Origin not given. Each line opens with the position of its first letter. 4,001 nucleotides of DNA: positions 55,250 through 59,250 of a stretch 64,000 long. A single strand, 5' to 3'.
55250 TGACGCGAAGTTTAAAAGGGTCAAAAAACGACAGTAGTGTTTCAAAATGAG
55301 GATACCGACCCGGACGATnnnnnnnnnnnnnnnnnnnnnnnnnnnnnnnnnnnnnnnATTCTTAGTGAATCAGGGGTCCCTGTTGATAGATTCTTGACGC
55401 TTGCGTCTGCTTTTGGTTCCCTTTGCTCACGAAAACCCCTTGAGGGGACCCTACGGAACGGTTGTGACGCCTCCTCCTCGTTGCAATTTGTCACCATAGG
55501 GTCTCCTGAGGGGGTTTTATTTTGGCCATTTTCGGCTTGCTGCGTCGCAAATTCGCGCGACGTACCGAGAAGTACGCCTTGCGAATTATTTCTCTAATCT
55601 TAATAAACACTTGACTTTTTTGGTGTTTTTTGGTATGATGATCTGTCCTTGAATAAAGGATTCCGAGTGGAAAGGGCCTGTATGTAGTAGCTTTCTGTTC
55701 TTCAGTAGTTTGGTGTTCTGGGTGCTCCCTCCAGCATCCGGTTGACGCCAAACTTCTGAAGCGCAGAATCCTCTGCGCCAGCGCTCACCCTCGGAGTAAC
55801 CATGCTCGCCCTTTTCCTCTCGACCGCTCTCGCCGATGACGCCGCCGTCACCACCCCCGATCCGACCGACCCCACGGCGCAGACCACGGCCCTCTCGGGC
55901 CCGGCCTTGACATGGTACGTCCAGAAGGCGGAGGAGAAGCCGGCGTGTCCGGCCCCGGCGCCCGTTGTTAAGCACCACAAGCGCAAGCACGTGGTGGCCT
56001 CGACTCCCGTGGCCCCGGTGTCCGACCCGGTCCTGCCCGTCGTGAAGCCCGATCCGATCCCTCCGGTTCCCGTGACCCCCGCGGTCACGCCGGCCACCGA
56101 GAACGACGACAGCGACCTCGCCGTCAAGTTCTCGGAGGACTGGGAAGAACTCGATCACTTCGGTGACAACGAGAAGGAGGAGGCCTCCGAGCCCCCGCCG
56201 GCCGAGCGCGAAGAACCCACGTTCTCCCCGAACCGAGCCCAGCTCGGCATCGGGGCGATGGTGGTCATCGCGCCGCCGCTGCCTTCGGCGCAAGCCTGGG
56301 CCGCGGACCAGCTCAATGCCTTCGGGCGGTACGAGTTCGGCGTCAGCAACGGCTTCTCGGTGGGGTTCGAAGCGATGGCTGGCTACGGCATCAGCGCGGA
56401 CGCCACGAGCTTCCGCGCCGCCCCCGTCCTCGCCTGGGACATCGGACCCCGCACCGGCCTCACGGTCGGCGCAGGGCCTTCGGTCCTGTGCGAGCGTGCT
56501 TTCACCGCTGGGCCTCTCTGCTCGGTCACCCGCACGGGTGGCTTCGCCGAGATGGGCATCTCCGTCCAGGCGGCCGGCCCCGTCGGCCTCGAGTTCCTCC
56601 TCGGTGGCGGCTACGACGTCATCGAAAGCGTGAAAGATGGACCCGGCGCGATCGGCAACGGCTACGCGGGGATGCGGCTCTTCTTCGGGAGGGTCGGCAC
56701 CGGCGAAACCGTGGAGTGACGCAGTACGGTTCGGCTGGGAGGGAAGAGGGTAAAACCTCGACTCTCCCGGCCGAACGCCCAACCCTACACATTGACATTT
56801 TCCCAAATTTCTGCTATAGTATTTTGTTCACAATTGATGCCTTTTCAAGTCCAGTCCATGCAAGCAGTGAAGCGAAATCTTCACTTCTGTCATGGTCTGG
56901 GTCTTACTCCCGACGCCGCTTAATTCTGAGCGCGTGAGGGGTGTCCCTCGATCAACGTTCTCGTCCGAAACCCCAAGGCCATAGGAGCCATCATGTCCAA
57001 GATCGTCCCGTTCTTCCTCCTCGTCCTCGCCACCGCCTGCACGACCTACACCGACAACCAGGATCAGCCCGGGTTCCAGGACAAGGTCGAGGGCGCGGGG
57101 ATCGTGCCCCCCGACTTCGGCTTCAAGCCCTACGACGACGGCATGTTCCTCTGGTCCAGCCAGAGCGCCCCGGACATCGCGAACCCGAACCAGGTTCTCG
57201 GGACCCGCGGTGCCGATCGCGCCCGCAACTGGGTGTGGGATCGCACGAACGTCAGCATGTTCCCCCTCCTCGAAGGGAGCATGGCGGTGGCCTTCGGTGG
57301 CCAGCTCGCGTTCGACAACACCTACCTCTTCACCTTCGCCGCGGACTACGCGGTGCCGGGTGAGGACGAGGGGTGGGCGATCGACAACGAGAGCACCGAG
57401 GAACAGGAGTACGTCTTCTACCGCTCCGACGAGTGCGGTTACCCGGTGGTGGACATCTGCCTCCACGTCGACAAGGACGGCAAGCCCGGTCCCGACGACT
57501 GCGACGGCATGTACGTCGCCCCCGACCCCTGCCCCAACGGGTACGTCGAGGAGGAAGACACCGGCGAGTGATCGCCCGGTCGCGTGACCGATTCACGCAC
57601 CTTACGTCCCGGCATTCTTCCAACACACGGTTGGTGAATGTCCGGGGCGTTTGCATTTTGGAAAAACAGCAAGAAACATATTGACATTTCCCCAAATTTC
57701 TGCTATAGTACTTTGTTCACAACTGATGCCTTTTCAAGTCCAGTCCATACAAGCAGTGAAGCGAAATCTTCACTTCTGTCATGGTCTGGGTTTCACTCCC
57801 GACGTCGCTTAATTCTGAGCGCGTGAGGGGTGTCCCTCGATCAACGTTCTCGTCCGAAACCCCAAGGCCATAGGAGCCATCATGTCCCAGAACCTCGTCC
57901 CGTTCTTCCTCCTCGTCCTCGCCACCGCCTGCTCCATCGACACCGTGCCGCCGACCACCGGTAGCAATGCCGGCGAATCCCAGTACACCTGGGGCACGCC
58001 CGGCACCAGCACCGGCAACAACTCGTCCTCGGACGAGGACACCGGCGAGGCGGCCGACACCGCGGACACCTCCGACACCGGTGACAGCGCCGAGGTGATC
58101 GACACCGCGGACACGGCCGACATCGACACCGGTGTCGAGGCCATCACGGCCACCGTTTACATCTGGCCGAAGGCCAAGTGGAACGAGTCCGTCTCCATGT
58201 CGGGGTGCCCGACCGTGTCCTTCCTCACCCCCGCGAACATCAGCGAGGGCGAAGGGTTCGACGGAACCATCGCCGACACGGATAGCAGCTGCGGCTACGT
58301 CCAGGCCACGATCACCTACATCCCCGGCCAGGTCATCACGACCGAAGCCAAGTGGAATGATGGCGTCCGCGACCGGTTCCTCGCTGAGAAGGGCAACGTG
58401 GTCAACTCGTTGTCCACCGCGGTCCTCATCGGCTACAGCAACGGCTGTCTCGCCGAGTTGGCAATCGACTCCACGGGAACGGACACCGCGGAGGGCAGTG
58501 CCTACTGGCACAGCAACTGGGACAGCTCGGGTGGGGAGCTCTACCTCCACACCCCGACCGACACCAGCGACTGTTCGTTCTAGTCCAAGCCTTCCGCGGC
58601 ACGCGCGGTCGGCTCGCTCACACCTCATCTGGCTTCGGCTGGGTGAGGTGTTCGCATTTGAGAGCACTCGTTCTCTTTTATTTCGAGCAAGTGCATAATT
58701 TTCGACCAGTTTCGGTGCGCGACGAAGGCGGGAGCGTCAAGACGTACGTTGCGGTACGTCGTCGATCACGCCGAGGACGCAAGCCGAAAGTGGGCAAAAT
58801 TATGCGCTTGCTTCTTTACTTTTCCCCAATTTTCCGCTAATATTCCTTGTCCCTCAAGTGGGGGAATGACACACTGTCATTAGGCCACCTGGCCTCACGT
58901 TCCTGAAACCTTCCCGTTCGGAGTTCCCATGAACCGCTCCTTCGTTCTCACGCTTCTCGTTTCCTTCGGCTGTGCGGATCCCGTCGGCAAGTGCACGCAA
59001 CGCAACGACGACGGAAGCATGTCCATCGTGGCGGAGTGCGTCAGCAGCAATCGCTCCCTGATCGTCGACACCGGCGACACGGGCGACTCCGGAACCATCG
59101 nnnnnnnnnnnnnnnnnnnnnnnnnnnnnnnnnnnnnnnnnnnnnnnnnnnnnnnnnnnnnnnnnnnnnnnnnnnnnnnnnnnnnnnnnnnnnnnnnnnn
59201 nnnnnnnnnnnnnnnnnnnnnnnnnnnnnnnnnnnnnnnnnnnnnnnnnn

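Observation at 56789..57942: Duplicated roughly 260-bp module (consensus promoter, 172-nt conserved leader, shared lipoprotein signal peptide) driving two lipoproteins with unrelated mature domains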

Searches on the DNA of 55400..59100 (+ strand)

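Call 13: search_rna_families(source=window, start=55400, end=59100, threshold=evalue, max_evalue=10)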
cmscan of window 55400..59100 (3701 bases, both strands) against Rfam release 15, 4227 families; matches with E-value up to 10: 3.
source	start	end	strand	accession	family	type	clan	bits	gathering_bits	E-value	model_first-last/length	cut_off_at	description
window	57978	58045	-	RF01415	Flavivirus_SLIV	Cis-reg;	-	18.8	54.5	6.6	1-75/75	no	Flavivirus 3'UTR stem loop IV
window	55696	55765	+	RF03328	mir-606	Gene; miRNA;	-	17.7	80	6.1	1-84/84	no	mir-606 microRNA precursor family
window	56864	57036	-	RF02357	RNaseP-T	Gene; ribozyme;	CL00002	14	60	7.5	1-208/208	no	RNaseP truncated form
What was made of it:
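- On Riboswitch / known cis-regulatory RNA (Rfam 15): The E <= 10 scan of 55400-59100 found only chance-level hits (call 13).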

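Call 57: build_rna_model(alignment_id=A6, structure=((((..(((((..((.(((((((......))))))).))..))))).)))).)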
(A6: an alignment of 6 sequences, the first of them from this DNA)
Model R1 built from alignment A6 (6 sequences, 52 columns); structure: as given.
model positions 50; base pairs 18; branch points 0; effective number of sequences 2.8; information 1.106 bits per position. Calibrated on 0.2 Mb of random sequence (short: E-values are rough).
structure used (alignment columns):
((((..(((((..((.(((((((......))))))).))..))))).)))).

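Call 58: search_with_rna_model(model_id=R1, sources=[window, L006, L007, L012, L015, L016, L018, L019], max_evalue=10, make_alignment=true, show_alignments=0)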
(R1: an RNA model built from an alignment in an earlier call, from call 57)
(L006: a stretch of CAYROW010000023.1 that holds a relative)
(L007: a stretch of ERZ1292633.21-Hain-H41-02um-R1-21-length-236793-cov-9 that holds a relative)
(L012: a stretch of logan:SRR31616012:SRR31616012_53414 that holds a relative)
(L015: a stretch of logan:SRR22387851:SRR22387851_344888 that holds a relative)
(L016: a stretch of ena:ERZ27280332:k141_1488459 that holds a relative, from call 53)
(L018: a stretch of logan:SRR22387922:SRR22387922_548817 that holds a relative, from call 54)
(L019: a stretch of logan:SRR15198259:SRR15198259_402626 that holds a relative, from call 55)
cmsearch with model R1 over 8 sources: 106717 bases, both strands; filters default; matches with E-value up to 10: 27.
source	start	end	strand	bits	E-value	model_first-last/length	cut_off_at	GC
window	56851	56900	+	80.3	1.4e-20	1-50/50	no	0.5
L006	4556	4605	-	79.1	3e-20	1-50/50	no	0.52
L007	2400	2449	+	78.3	5.5e-20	1-50/50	no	0.5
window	57740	57789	+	76.6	1.7e-19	1-50/50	no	0.48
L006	3626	3675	-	74.8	5.5e-19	1-50/50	no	0.5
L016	4557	4606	+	69.9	1.5e-17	1-50/50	no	0.5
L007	1558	1608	+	65.7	2.5e-16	1-50/50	no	0.57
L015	773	822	+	64.7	5e-16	1-50/50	no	0.62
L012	2407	2455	+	62.1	3e-15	1-50/50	no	0.51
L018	3413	3461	+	61.4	4.6e-15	1-50/50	no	0.53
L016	5651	5700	+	60.5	8.3e-15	1-50/50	no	0.48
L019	1818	1864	+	41.6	2.9e-09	1-50/50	no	0.51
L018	3413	3461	-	36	1.2e-07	1-50/50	no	0.53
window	56851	56900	-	35.4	1.8e-07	1-50/50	no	0.5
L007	2400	2449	-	34.4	3.7e-07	1-50/50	no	0.5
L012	2407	2455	-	32.1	1.8e-06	1-50/50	no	0.51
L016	4557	4606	-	31.3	2.9e-06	1-50/50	no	0.5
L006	3626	3675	+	31.1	3.4e-06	1-50/50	no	0.5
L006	4556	4605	+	31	3.6e-06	1-50/50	no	0.52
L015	773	822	-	29.7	8.7e-06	1-50/50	no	0.62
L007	1558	1608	-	29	1.4e-05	1-50/50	no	0.57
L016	5651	5700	-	28.1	2.6e-05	1-50/50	no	0.48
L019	1818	1864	-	23.3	0.00064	1-50/50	no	0.51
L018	2497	2543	+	22.9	0.00086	1-50/50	no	0.47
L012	1470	1515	+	17.4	0.035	1-50/50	no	0.43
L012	1470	1515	-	13.5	0.49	1-50/50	no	0.43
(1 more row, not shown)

Alignment A8: 27 matches aligned to the model, 59 columns, each read 5' to 3' on its own strand. Consensus structure (alignment columns), stored with it:
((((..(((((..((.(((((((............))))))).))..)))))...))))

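Call 60: search_with_rna_model(model_id=R1, sources=[window, L006, L007, L012, L015, L016, L018, L019], max_evalue=1e-8, make_alignment=true)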
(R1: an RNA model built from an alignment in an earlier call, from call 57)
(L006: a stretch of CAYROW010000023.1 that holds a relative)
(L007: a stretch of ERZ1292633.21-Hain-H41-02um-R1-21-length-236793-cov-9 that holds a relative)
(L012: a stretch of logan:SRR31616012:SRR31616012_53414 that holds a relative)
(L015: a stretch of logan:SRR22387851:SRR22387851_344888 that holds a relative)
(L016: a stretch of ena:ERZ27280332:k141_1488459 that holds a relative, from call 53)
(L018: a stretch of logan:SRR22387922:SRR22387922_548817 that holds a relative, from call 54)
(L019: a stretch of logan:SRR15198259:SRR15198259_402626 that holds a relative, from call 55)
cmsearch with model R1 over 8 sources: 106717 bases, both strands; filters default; matches with E-value up to 1e-8: 12.
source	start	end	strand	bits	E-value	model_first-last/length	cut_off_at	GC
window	56851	56900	+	80.3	1.4e-20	1-50/50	no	0.5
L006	4556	4605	-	79.1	3e-20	1-50/50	no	0.52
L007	2400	2449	+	78.3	5.5e-20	1-50/50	no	0.5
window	57740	57789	+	76.6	1.7e-19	1-50/50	no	0.48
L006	3626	3675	-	74.8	5.5e-19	1-50/50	no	0.5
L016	4557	4606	+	69.9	1.5e-17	1-50/50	no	0.5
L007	1558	1608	+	65.7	2.5e-16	1-50/50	no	0.57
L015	773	822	+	64.7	5e-16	1-50/50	no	0.62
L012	2407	2455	+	62.1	3e-15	1-50/50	no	0.51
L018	3413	3461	+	61.4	4.6e-15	1-50/50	no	0.53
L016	5651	5700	+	60.5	8.3e-15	1-50/50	no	0.48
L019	1818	1864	+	41.6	2.9e-09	1-50/50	no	0.51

Alignment A9: 12 matches aligned to the model, 53 columns, each read 5' to 3' on its own strand. Consensus structure (alignment columns), stored with it:
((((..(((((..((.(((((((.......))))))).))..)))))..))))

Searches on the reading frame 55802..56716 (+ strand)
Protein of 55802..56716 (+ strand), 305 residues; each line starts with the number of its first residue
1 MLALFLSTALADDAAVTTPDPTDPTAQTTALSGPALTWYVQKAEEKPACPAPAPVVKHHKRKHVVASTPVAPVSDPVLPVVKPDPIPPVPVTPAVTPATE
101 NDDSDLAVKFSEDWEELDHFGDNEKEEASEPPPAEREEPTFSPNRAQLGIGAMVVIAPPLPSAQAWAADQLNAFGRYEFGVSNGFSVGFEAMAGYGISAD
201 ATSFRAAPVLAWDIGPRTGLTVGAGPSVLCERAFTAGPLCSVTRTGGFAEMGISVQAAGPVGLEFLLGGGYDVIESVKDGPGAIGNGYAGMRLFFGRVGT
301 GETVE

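Call 22: search_protein_families(library=pfam, proteins=[window:55802-56716:+], max_evalue=0.01)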
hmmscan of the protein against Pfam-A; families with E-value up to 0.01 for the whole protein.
window:55802-56716:+ (305 aa): 0 families

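Call 29: find_homologous_proteins(query=window:55802-56716:+)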
Query window:55802-56716:+ (305 aa): 2 proteins with E <= 0.001 among 7992 candidates.
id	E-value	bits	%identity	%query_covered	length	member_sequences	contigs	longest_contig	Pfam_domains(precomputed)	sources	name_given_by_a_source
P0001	2.2e-199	680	100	100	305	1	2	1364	-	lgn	-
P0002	2.3e-97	345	83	59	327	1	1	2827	-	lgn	-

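Call 31: find_encoding_contigs(protein=P0002, flank=10000)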
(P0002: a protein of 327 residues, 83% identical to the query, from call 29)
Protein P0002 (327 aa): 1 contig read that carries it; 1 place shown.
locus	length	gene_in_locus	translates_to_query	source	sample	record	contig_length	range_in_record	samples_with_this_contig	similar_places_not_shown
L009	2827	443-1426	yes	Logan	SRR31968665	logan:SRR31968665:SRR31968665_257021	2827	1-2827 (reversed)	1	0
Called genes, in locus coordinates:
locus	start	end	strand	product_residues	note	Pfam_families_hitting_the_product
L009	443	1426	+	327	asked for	-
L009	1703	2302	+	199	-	-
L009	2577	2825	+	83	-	?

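Call 32: find_encoding_contigs(protein=P0001, flank=10000)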
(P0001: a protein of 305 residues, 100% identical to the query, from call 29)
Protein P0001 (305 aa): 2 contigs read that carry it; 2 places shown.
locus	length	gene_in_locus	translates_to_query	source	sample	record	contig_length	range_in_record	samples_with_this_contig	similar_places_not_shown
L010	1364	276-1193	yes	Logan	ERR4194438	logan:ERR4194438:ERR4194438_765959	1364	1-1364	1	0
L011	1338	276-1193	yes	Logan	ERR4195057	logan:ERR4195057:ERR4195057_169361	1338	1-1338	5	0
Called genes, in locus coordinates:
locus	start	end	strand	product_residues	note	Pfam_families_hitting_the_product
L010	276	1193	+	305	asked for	-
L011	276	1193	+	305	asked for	-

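Call 52: find_homologous_proteins(query=A7, max_evalue=0.001)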
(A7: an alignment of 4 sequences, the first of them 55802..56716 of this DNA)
Query A7 (4 sequences) (305 aa, profile of the alignment): 6 proteins with E <= 0.001 among 8000 candidates.
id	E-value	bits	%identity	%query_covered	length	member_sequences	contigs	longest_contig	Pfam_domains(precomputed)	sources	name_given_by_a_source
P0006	8.6e-142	491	24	67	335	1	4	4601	-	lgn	-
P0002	1.4e-136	473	83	59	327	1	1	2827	-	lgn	-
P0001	1.2e-117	411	100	100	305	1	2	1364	-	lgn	-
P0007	5.7e-83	297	46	13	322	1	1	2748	-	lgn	-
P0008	9.7e-65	237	43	52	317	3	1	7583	-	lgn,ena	-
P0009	3.1e-48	183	27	43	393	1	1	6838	-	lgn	-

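Call 53: find_encoding_contigs(protein=P0008, flank=10000, max_places=3)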
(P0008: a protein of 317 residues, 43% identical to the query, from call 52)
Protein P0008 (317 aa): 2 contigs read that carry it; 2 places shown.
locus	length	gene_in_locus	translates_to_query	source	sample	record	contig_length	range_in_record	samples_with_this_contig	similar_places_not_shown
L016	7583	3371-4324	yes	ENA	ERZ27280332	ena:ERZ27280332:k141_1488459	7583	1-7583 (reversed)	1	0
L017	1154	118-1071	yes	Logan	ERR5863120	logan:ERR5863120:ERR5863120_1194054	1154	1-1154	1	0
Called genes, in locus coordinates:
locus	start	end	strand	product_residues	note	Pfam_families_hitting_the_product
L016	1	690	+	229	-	?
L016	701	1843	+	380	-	PF13180:PDZ_2, PF17820:PDZ_6 (weak)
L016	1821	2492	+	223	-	PF02706:Wzz (weak)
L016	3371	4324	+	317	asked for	-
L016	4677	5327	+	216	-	-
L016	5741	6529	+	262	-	-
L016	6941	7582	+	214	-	?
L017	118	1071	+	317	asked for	-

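Call 54: find_encoding_contigs(protein=P0009, flank=10000, max_places=3)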
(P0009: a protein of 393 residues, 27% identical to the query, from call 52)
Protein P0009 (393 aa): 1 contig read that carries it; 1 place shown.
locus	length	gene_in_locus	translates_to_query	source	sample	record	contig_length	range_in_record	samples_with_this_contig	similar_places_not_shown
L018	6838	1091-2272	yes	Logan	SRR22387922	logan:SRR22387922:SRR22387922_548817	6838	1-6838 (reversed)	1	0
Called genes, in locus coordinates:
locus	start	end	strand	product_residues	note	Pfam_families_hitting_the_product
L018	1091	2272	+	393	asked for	-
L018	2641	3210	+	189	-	-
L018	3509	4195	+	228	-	-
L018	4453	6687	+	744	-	PF11617:Cu-binding_MopE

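Call 55: find_encoding_contigs(protein=P0007, flank=10000, max_places=3)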
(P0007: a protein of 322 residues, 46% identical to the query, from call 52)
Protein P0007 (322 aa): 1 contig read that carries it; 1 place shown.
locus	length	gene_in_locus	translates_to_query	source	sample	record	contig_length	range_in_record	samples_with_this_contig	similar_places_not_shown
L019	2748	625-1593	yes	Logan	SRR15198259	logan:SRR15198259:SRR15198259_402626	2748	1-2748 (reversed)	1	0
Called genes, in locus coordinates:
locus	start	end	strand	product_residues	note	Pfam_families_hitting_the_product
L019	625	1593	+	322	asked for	-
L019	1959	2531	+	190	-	-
